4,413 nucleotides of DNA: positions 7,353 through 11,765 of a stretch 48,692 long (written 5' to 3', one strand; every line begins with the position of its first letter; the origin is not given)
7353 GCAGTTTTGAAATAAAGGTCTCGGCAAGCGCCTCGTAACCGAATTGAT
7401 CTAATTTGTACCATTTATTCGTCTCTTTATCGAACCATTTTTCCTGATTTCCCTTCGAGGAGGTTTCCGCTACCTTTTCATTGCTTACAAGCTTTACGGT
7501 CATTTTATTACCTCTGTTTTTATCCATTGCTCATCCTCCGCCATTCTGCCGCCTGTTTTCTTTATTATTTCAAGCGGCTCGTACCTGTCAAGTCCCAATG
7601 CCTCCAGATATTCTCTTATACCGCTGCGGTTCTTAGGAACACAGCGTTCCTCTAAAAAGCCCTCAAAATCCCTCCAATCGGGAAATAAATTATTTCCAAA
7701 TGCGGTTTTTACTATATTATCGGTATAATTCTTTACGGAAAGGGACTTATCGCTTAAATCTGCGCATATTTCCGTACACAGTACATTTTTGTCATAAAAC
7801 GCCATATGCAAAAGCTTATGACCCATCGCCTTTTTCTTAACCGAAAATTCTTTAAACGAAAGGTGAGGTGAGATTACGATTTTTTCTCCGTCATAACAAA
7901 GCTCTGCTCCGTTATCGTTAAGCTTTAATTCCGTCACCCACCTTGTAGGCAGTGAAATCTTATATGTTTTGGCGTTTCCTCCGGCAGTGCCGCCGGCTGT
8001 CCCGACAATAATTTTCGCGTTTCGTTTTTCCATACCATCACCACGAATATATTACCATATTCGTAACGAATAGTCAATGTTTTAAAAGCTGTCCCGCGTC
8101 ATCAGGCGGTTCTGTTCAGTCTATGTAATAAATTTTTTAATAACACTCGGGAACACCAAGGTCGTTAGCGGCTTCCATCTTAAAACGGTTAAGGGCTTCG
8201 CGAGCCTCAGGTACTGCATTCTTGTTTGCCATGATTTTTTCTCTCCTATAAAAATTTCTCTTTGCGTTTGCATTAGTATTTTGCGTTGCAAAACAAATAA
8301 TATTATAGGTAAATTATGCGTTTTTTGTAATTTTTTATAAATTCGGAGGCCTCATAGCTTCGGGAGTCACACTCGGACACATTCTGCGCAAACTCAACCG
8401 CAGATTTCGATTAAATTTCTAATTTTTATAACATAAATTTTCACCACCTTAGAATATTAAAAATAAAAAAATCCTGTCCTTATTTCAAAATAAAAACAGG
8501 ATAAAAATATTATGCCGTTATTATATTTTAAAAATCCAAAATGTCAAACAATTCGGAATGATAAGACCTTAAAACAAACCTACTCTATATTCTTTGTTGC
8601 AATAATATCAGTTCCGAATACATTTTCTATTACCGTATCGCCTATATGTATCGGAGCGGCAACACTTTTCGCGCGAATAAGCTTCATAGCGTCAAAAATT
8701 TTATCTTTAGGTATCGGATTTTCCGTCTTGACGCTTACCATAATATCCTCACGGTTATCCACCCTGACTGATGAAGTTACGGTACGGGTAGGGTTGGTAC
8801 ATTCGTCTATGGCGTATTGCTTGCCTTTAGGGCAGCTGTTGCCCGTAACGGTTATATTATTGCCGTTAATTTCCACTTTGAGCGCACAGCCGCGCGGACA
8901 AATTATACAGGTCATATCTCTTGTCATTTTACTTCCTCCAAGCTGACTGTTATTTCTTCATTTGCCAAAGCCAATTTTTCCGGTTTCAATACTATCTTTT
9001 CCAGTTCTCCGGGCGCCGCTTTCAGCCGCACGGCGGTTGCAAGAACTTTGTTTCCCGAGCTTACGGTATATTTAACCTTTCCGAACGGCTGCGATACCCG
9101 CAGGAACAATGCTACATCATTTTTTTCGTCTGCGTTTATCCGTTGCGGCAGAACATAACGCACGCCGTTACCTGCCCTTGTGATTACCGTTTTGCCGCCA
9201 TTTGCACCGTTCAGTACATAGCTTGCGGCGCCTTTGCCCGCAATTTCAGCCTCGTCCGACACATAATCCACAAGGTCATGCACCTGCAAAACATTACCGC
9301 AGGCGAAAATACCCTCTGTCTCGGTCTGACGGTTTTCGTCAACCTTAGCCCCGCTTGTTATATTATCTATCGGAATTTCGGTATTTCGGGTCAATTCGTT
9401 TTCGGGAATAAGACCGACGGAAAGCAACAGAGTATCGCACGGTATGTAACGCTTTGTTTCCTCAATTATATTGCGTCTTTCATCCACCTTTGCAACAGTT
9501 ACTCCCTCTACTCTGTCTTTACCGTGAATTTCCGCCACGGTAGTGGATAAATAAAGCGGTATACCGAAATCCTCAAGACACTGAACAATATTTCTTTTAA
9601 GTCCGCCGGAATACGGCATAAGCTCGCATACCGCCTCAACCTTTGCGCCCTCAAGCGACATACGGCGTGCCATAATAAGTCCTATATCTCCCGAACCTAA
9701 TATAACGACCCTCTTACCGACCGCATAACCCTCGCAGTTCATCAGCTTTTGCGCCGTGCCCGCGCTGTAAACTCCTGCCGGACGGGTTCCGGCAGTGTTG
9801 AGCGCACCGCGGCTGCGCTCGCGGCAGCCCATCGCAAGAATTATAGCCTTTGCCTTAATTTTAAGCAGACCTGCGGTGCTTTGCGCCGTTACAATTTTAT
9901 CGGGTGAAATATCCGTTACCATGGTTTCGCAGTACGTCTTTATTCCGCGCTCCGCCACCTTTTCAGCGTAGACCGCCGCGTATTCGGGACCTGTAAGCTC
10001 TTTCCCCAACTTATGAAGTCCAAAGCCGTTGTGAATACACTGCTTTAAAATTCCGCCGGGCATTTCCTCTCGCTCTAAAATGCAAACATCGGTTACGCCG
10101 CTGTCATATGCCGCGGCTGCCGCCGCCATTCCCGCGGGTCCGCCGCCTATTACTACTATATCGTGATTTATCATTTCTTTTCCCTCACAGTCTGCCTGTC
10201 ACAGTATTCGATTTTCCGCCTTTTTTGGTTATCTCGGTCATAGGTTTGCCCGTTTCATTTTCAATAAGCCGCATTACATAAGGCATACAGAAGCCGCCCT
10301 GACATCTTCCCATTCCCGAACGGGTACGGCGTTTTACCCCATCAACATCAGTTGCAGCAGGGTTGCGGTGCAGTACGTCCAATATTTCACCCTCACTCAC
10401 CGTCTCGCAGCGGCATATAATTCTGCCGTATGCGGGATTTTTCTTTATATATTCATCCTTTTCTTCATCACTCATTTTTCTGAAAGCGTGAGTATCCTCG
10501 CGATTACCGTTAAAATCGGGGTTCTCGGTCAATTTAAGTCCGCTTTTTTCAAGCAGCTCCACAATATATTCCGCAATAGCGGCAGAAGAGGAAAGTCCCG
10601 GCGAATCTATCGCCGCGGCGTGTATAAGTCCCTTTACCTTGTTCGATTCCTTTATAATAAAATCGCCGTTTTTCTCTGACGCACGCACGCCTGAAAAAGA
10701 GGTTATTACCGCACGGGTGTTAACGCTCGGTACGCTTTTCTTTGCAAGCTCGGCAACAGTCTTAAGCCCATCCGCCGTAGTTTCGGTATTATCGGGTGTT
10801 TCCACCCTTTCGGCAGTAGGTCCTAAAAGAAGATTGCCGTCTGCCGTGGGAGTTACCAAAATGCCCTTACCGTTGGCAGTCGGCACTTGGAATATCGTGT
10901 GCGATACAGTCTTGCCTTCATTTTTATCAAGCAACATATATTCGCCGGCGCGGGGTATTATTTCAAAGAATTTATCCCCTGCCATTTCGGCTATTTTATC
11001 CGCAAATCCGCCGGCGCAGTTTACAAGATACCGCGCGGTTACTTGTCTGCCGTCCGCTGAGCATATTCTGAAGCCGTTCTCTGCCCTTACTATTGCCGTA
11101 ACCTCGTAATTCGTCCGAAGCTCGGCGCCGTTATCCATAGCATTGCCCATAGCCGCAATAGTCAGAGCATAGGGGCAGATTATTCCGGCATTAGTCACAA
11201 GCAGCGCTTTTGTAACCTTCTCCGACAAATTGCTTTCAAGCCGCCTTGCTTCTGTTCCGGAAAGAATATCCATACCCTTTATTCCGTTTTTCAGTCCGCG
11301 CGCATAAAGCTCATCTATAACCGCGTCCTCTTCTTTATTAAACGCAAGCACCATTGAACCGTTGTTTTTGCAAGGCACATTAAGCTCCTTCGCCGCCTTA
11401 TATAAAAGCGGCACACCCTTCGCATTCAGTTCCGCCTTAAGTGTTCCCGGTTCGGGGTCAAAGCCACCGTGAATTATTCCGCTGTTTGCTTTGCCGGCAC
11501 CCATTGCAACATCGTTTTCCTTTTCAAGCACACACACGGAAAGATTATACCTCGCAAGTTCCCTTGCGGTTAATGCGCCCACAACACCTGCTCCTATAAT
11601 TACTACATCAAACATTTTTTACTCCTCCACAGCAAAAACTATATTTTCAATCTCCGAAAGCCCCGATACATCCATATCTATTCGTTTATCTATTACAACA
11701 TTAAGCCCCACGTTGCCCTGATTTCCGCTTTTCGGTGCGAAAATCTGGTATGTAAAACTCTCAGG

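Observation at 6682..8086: Split HipA-like kinase module: an AbrB-domain/HipA-N-domain fusion followed by a kinase-core-only gene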

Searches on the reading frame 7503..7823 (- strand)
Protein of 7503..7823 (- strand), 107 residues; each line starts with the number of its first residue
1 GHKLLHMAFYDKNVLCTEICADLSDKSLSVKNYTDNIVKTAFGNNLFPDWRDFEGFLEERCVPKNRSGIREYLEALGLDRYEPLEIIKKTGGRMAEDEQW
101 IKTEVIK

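Call 45: find_homologous_proteins(query=A4, max_evalue=0.001)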
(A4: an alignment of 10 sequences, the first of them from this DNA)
Query A4 (10 sequences) (107 aa, profile of the alignment): 1349 proteins with E <= 0.001 among 4409 candidates; the best 120 are listed.
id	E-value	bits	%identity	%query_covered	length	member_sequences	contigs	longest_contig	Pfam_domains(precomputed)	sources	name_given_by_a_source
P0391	1.4e-41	158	48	91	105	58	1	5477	-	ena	-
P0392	1.6e-41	158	45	91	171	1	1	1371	PF08279.19,PF13384.13,PF02796.22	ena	-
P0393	5.2e-41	156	48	91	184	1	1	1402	-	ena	-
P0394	2.1e-40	154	50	92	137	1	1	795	-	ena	-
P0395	3.4e-40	154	48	91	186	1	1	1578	PF22421.2,PF01479.31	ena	-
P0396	3.4e-40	154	50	92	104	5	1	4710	-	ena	-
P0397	7.5e-40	153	42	93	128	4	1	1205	-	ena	-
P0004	1.2e-39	152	92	100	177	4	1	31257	-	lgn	-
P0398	1.5e-39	152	97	100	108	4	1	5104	-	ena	-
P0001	8.1e-39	149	94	100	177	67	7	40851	-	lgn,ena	-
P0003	9.2e-39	149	91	100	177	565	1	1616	-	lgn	-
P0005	9.4e-39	149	91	95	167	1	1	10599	-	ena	-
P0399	1.5e-38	148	48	90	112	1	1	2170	-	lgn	-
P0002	3.0e-38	147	93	100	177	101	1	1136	-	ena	-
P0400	3.1e-38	147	40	93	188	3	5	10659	PF02796.22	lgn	-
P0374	3.1e-37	144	41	90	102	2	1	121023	-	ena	-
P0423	9.9e-37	143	50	94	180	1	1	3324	PF04014.24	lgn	-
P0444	4.7e-36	140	45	93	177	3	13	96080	PF01381.29,PF13560.13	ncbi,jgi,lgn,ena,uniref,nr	ncbi:putative transcriptional regulator [Pseudobutyrivibrio ruminis]|uniref:Putative transcriptional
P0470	1.2e-35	139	50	100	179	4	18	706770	-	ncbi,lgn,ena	-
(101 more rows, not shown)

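Call 46: search_solved_structures(query=A4, max_evalue=10, show_alignments=2)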
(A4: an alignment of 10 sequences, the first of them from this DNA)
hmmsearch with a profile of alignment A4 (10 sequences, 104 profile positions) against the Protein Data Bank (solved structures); distinct sequences matched with E-value up to 10: 3.
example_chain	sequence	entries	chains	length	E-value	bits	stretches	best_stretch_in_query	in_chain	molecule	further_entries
6f3t_F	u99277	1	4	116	0.21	14.5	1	58-84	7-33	Transcription initiation factor TFIID subunit 9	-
30ff_DI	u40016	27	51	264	0.8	12.7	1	58-84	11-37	Transcription initiation factor TFIID subunit 9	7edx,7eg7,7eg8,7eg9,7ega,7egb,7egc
6mzc_M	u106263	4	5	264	0.8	12.6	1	58-84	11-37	Transcription initiation factor TFIID subunit 9 | Transcription initiation factor TFIID subunit 9, TAF9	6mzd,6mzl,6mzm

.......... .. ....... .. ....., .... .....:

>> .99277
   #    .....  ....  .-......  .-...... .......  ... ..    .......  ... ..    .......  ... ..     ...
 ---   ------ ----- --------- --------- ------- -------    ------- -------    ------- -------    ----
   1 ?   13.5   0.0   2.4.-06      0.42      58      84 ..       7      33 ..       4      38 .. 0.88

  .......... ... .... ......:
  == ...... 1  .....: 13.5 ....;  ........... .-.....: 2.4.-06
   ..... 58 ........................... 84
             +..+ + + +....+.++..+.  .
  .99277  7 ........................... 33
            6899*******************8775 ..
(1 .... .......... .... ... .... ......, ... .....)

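Call 68: search_protein_families(library=padloc, proteins=[P0444, P0423], max_evalue=0.001)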
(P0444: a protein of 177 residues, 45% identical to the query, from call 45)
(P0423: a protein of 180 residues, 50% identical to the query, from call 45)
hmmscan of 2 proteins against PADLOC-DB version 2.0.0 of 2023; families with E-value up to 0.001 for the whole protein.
P0444 (177 aa): 2 families
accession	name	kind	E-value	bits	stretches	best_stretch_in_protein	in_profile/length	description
PDLC03951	RmrA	-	2.3e-05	21.6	1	6-43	9-46/400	-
PDLC02926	HTH_VI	-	0.00014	20.1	1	8-43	4-39/92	-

P0423 (180 aa): 0 families

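Call 69: find_encoding_contigs(protein=P0444, flank=4000, max_places=3)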
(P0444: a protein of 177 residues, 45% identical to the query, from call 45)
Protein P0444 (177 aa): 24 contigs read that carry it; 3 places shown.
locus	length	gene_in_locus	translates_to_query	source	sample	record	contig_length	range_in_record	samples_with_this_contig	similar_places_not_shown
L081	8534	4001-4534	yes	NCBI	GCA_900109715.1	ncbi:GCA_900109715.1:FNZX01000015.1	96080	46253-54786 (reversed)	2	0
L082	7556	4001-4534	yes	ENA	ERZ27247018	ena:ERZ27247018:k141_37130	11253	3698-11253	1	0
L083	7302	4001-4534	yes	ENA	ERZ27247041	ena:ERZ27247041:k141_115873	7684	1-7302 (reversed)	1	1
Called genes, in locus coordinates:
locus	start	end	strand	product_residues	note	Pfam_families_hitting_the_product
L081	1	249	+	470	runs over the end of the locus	PF05697:Trigger_N, PF00254:FKBP_C, PF05698:Trigger_C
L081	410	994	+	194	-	PF00574:CLP_protease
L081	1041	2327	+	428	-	PF06689:zf-C4_ClpX, PF01078:Mg_chelatase (faint), PF05496:RuvB_N (weak), PF00004:AAA, PF07724:AAA_2, PF07728:AAA_5 (faint), PF10431:ClpB_D2-small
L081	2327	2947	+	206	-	PF03193:RsgA_GTPase (weak), PF00009:GTP_EFTU (faint), PF00350:Dynamin_N (faint), PF01926:MMR_HSR1, PF02421:FeoB_N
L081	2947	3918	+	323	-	PF01297:ZnuA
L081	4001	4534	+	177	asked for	PF01381:HTH_3 (weak), PF13560:HTH_31 (weak)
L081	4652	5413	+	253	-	PF00005:ABC_tran, PF02463:SMC_N (faint), PF13304:AAA_21 (faint)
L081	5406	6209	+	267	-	PF00950:ABC-3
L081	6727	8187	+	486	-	PF00669:Flagellin_N, PF00700:Flagellin_C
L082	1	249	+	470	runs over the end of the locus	PF05697:Trigger_N, PF00254:FKBP_C, PF05698:Trigger_C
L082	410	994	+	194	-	PF00574:CLP_protease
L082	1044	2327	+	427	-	PF06689:zf-C4_ClpX, PF01078:Mg_chelatase (faint), PF05496:RuvB_N (weak), PF00004:AAA, PF07724:AAA_2, PF07728:AAA_5 (faint), PF10431:ClpB_D2-small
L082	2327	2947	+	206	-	PF03193:RsgA_GTPase (faint), PF00009:GTP_EFTU (faint), PF00350:Dynamin_N (faint), PF01926:MMR_HSR1, PF02421:FeoB_N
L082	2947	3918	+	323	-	PF01297:ZnuA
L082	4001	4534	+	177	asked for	PF01381:HTH_3 (weak), PF13560:HTH_31 (weak)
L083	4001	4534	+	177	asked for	PF01381:HTH_3 (weak), PF13560:HTH_31 (weak)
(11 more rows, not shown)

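Call 74: find_encoding_contigs(protein=P0400, flank=3000, max_places=2)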
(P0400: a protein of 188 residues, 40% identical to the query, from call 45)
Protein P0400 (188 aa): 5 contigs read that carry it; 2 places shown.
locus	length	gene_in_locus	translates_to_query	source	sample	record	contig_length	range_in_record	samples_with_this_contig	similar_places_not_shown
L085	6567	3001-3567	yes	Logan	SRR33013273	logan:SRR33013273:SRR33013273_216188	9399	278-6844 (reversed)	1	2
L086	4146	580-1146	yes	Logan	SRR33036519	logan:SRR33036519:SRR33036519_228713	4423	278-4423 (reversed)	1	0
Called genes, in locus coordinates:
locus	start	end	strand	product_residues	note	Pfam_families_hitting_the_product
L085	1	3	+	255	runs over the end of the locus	PF27289:YomX_N (weak)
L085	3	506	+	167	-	PF27256:YomW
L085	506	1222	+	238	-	PF27211:YomV_2nd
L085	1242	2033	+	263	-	PF27173:YomU_Tube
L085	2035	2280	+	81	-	-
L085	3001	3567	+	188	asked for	PF02796:HTH_7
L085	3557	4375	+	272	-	-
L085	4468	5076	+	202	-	-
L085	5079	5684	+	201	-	-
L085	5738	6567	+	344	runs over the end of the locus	-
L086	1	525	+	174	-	?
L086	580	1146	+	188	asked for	PF02796:HTH_7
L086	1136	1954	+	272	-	-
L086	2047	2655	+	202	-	-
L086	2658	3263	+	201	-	-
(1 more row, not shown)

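Call 82: search_protein_families(library=padloc, proteins=[L085:3557-4375:+], max_evalue=0.01)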
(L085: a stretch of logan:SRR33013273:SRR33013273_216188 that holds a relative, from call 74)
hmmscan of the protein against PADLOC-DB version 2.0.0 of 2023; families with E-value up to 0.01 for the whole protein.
L085:3557-4375:+ (272 aa): 7 families
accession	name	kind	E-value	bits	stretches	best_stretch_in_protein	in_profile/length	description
PDLC04340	PDC-M03A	-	3.5e-09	34.6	1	107-193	97-180/280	-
PDLC04339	PDC-M03A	-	6.9e-09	33.4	1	115-196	111-190/293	-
PDLC04342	PDC-M03A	-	1.5e-07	29.3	1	141-195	151-205/299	-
PDLC04344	PDC-M03A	-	3.2e-06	24.8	1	120-192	130-200/305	-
PDLC04345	PDC-M03A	-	3.2e-06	24.6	1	130-193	137-202/302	-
PDLC04338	PDC-M03A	-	0.0012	15.9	1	134-190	252-307/428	-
PDLC04337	PDC-M03A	-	0.0035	14.9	1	106-191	55-140/250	-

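Call 94: find_encoding_contigs(protein=P0470, flank=6000, max_places=4)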
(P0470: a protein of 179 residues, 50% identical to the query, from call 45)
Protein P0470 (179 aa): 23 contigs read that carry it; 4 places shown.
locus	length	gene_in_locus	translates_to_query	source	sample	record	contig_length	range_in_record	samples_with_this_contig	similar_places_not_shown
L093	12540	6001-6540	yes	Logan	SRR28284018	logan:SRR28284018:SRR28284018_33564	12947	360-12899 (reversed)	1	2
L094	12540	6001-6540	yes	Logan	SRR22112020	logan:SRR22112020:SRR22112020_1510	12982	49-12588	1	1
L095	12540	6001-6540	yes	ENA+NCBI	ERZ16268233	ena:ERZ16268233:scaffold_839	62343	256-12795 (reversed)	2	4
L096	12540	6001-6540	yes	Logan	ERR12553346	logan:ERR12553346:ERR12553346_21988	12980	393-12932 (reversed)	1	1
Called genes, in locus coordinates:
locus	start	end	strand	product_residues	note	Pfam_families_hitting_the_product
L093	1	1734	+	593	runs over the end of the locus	?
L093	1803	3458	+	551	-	PF00128:Alpha-amylase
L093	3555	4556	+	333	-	PF07451:SpoVAD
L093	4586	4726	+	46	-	-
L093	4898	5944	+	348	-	PF02230:Abhydrolase_2, PF01738:DLH, PF00326:Peptidase_S9 (weak), PF12146:Hydrolase_4 (faint)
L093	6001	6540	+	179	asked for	-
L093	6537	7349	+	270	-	-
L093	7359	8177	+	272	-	PF00069:Pkinase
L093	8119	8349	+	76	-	-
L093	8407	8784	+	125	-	PF00583:Acetyltransf_1 (weak), PF13508:Acetyltransf_7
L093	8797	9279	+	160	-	PF00583:Acetyltransf_1, PF13673:Acetyltransf_10 (weak), PF13508:Acetyltransf_7 (weak), PF08445:FR47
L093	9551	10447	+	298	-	PF05154:TM2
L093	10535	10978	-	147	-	PF03862:SpoVAC_SpoVAEB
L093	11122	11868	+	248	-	PF00005:ABC_tran, PF13304:AAA_21 (faint), PF02463:SMC_N (weak)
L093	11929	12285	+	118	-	PF03862:SpoVAC_SpoVAEB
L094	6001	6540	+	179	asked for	-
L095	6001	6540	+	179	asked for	-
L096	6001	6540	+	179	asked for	-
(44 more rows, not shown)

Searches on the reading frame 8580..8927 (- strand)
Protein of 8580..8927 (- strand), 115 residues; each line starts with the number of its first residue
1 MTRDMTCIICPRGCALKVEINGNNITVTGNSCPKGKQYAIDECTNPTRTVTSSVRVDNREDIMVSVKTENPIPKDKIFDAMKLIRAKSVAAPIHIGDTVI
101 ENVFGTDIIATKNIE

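Call 49: search_protein_families(library=pfam, proteins=[window:8580-8927:-], max_evalue=0.001)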
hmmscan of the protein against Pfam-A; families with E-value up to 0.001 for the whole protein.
window:8580-8927:- (115 aa): 1 family
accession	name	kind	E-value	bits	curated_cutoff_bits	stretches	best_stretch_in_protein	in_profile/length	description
PF07892.16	DUF1667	-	2.6e-30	104.7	27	1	33-112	1-82/82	Protein of unknown function (DUF1667)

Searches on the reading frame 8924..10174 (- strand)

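Call 49: search_protein_families(library=pfam, proteins=[window:8924-10174:-], max_evalue=0.001)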
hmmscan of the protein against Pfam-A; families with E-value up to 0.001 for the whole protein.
window:8924-10174:- (416 aa): 9 families
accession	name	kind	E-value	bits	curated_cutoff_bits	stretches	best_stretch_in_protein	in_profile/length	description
PF07992.20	Pyr_redox_2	-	2.6e-31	109.6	26.1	1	4-299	1-281/291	Pyridine nucleotide-disulphide oxidoreductase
PF13738.12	Pyr_redox_3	-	1.9e-11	44.2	30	1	7-293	1-305/305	Pyridine nucleotide-disulphide oxidoreductase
PF00070.33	Pyr_redox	-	2.4e-10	41.2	22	1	155-228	1-80/82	Pyridine nucleotide-disulphide oxidoreductase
PF00890.30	FAD_binding_2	-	1.2e-09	38.3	20.4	1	5-38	1-33/414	FAD binding domain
PF12831.13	FAD_oxidored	-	5.1e-08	33.1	27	1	5-43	1-38/416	FAD dependent oxidoreductase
PF01266.30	DAO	-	6.3e-08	33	27.9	1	5-40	1-35/353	FAD dependent oxidoreductase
PF03486.20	HI0933_like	-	8.9e-08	32.3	50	1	5-40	2-36/244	HI0933-like protein Rossmann domain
PF13450.12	NAD_binding_8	-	4.4e-06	27.3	21.9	1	8-50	1-42/68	NAD(P)-binding Rossmann-like domain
PF01946.23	Thi4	-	5.3e-05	23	26.2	0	2-41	16-55/235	Thi4 family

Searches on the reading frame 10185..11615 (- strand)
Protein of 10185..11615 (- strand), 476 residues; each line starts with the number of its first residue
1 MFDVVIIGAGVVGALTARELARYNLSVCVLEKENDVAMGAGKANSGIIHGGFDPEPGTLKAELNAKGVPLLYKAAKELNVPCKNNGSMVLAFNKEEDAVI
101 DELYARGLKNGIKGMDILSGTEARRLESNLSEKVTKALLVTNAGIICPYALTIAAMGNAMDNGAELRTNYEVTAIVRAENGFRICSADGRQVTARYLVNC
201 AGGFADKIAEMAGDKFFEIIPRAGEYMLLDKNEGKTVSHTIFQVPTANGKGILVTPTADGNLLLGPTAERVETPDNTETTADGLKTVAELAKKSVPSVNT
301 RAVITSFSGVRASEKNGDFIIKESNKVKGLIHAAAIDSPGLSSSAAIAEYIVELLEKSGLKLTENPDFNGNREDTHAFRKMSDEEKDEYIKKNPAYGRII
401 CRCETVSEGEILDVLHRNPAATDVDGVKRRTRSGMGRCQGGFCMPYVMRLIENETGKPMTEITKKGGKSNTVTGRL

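Call 49: search_protein_families(library=pfam, proteins=[window:10185-11615:-], max_evalue=0.001)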
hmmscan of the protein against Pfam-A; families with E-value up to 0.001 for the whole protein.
window:10185-11615:- (476 aa): 11 families
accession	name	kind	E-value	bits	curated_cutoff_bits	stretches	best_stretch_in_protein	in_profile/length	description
PF01266.30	DAO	-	3.8e-71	240.9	27.9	1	3-354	1-353/353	FAD dependent oxidoreductase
PF04324.20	Fer2_BFD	-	1.7e-12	47.9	26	1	399-452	1-49/50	BFD-like [2Fe-2S] binding domain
PF01494.25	FAD_binding_3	-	4.9e-07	29.7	22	1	2-36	2-36/349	FAD binding domain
PF07992.20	Pyr_redox_2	-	1.4e-06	28.4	26.1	1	2-155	1-58/291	Pyridine nucleotide-disulphide oxidoreductase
PF13450.12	NAD_binding_8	-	8.7e-06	26.4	21.9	1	6-38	1-33/68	NAD(P)-binding Rossmann-like domain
PF03486.20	HI0933_like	-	2.6e-05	24.2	50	0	3-37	2-36/244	HI0933-like protein Rossmann domain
PF01946.23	Thi4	-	6.2e-05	22.8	26.2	1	3-47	19-62/235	Thi4 family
PF05834.18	Lycopene_cycl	-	0.00011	21.8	23.4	0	3-37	1-37/380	Lycopene cyclase protein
PF00070.33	Pyr_redox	-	0.00015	22.6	22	0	4-37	2-35/82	Pyridine nucleotide-disulphide oxidoreductase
PF13738.12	Pyr_redox_3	-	0.0002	21.2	30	0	5-36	1-33/305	Pyridine nucleotide-disulphide oxidoreductase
PF00890.30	FAD_binding_2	-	0.00044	20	20.4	1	3-214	1-207/414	FAD binding domain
